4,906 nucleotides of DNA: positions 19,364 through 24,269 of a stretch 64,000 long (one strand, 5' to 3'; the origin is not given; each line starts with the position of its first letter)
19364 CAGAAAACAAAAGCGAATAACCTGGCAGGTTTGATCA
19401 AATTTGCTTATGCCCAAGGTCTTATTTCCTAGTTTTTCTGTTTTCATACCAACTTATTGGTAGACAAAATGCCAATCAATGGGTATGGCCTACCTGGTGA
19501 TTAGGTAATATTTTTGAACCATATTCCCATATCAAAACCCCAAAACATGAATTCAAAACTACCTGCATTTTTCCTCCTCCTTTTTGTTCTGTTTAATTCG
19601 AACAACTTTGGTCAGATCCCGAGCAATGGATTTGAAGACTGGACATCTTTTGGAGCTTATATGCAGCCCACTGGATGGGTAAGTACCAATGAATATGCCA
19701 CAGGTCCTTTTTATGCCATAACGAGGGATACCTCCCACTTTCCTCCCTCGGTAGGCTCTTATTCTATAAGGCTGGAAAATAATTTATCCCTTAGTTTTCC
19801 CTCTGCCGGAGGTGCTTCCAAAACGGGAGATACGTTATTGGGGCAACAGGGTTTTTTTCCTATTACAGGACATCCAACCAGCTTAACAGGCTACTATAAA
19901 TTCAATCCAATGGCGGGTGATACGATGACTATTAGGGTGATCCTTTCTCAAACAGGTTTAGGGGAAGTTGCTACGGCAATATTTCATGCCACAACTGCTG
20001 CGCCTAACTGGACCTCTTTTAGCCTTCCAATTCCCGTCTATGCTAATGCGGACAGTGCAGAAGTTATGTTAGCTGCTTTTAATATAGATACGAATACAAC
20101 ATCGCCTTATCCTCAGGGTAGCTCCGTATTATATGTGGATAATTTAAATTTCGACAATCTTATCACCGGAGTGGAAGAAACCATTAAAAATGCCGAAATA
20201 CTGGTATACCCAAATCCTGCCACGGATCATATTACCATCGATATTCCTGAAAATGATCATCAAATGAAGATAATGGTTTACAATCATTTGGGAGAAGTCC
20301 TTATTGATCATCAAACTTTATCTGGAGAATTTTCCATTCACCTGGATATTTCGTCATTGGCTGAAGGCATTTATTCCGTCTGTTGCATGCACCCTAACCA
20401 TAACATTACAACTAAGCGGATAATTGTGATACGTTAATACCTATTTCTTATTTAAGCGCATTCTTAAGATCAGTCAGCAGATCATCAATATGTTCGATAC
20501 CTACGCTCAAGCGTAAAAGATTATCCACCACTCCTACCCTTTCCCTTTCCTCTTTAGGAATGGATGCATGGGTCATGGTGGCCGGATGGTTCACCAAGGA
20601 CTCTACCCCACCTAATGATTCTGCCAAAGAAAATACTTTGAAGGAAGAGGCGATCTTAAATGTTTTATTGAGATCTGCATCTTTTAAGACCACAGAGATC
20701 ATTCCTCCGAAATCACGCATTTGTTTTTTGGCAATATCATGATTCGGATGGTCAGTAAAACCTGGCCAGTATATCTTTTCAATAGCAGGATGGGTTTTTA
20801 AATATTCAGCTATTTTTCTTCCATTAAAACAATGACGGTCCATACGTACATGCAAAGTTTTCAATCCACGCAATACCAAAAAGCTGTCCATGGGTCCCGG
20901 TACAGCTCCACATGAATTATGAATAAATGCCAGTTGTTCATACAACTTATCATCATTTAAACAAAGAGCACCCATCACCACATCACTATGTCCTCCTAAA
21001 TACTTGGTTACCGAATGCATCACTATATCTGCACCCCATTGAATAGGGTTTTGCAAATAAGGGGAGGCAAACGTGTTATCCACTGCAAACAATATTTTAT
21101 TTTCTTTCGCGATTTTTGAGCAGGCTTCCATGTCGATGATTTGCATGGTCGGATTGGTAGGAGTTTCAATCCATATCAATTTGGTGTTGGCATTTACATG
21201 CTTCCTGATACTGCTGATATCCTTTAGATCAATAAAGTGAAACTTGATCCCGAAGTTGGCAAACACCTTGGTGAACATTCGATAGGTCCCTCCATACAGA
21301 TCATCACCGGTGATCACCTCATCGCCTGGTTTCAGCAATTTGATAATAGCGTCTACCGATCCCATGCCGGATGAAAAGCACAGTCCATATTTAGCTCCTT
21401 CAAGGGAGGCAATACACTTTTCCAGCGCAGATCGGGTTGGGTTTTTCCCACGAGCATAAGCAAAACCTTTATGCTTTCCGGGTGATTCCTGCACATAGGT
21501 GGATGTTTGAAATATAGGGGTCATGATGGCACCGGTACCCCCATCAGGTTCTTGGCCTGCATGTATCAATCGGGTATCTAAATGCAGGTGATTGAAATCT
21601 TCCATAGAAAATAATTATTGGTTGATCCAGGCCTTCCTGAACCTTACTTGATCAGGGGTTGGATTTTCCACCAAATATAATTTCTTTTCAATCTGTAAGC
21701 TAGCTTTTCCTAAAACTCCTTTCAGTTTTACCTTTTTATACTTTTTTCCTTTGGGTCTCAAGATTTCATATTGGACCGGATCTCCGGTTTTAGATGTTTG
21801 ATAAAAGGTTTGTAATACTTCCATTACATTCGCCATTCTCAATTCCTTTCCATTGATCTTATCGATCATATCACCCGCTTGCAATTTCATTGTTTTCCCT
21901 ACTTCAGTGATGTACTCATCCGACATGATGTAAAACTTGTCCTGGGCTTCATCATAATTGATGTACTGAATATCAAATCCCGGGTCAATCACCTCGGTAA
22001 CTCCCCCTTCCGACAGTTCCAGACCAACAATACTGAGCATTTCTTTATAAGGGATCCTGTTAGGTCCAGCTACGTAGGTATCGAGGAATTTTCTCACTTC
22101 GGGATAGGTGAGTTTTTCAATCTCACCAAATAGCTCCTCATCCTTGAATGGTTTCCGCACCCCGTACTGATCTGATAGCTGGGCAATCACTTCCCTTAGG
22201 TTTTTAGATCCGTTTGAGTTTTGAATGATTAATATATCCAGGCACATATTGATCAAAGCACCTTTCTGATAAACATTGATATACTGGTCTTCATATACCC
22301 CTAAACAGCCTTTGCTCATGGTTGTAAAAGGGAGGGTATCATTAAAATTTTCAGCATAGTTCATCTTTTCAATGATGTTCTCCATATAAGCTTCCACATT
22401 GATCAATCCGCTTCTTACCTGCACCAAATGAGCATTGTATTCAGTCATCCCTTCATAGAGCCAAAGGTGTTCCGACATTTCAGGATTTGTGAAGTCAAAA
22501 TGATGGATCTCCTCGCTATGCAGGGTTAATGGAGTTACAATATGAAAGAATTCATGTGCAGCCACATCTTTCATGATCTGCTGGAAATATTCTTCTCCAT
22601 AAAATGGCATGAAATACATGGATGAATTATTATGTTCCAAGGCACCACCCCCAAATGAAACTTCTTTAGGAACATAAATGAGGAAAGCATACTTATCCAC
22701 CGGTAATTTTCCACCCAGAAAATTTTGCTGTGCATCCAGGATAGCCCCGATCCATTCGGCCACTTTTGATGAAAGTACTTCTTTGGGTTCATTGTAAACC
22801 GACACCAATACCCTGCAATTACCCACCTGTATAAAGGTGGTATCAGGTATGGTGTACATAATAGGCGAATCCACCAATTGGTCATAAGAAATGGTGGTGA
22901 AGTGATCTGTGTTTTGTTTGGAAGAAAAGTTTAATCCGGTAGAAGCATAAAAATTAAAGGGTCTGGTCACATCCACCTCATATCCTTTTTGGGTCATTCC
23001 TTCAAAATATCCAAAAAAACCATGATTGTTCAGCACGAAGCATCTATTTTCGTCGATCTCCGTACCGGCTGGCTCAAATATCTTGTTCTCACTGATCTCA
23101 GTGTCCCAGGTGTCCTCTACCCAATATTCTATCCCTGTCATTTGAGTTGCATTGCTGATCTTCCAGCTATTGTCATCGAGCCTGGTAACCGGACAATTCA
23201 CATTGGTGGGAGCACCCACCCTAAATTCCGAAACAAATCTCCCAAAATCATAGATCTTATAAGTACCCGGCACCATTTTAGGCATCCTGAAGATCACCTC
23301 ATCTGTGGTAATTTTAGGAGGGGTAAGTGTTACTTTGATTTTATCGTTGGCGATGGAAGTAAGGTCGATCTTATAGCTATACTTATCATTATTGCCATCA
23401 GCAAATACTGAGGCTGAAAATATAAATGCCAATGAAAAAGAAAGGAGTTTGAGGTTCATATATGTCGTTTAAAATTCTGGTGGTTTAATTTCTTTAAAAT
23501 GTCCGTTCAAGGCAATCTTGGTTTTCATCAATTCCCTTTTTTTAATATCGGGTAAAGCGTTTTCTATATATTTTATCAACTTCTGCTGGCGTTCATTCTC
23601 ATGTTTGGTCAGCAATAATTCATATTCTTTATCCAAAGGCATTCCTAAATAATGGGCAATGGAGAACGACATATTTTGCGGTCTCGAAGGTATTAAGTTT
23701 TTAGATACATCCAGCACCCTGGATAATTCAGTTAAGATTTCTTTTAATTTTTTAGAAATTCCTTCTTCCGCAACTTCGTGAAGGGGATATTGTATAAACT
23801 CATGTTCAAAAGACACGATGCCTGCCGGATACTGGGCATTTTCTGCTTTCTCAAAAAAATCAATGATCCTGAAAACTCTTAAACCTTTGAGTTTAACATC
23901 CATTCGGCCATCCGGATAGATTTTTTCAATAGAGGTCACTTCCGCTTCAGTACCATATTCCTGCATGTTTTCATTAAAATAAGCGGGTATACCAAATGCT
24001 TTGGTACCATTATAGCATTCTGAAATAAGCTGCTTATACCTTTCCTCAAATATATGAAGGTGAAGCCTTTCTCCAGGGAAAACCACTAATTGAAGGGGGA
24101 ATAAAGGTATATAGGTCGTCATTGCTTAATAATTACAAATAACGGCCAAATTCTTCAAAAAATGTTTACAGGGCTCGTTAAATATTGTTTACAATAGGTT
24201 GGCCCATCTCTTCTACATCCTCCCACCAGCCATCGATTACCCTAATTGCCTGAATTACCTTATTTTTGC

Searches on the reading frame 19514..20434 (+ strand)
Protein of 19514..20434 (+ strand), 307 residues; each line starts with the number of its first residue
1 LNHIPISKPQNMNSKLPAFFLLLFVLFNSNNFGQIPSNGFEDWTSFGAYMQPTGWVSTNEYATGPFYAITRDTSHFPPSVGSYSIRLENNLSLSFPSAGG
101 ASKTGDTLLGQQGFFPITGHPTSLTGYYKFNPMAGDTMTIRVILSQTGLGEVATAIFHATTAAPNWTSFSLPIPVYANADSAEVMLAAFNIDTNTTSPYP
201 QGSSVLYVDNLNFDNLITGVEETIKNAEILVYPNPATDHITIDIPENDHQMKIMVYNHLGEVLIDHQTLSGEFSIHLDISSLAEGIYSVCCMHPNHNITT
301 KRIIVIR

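Call 63: search_protein_families(library=pfam, proteins=[window:19514-20434:+], max_evalue=0.00001)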
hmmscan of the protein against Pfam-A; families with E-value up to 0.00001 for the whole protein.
window:19514-20434:+ (307 aa): 1 family
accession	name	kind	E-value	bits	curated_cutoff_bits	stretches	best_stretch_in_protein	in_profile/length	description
PF18962.6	Por_Secre_tail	-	1.6e-14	54.4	27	1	231-304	1-74/75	Secretion system C-terminal sorting domain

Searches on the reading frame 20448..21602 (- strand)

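Call 63: search_protein_families(library=pfam, proteins=[window:20448-21602:-], max_evalue=0.00001)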
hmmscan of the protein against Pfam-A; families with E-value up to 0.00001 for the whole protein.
window:20448-21602:- (384 aa): 2 families
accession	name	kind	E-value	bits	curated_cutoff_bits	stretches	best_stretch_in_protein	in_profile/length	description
PF01053.26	Cys_Met_Meta_PP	-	1.7e-153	511.1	27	1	9-384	1-381/381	Cys/Met metabolism PLP-dependent enzyme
PF00155.27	Aminotran_1_2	-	4.5e-08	33.1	19.7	1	57-184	44-194/361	Aminotransferase class I and II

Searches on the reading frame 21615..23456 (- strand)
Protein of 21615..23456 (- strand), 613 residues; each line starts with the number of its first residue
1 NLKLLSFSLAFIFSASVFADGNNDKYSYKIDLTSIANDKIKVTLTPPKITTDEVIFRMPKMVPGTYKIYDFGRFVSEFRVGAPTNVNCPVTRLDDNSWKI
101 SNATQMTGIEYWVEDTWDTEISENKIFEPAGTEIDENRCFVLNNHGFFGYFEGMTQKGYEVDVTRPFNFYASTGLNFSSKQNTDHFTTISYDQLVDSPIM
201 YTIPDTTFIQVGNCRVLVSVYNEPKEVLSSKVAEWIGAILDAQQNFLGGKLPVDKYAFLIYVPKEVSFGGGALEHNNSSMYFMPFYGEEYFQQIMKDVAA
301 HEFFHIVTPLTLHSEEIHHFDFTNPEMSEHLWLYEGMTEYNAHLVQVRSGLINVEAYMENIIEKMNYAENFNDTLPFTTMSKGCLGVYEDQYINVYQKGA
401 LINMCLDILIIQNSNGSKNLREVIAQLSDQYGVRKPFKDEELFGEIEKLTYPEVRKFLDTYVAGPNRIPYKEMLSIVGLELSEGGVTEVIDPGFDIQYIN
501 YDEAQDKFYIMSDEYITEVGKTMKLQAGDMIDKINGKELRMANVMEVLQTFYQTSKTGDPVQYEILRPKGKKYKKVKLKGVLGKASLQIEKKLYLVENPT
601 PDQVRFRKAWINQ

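Call 63: search_protein_families(library=pfam, proteins=[window:21615-23456:-], max_evalue=0.00001)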
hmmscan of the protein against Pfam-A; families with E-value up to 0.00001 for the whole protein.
window:21615-23456:- (613 aa): 2 families
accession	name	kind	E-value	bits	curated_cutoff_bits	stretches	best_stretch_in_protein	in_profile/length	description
PF17899.6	Peptidase_M61_N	-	1.3e-39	136.3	23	1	27-201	1-166/168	Peptidase M61 N-terminal domain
PF05299.18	Peptidase_M61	-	1.4e-15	58.1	22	1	297-401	4-117/118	M61 glycyl aminopeptidase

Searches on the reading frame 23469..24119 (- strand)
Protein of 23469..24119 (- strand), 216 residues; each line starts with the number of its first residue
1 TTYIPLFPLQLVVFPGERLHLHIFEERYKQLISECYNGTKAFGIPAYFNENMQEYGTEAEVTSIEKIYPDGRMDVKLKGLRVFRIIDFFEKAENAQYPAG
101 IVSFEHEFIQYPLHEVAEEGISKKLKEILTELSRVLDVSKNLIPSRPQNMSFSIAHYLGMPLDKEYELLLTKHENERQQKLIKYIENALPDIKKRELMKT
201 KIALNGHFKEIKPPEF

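Call 63: search_protein_families(library=pfam, proteins=[window:23469-24119:-], max_evalue=0.00001)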
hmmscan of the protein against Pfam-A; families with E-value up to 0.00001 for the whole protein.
window:23469-24119:- (216 aa): 1 family
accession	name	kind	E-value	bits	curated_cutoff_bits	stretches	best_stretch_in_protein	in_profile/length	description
PF02190.22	LON_substr_bdg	-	2.5e-20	73.7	28.7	1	4-186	2-199/200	ATP-dependent protease La (LON) substrate-binding domain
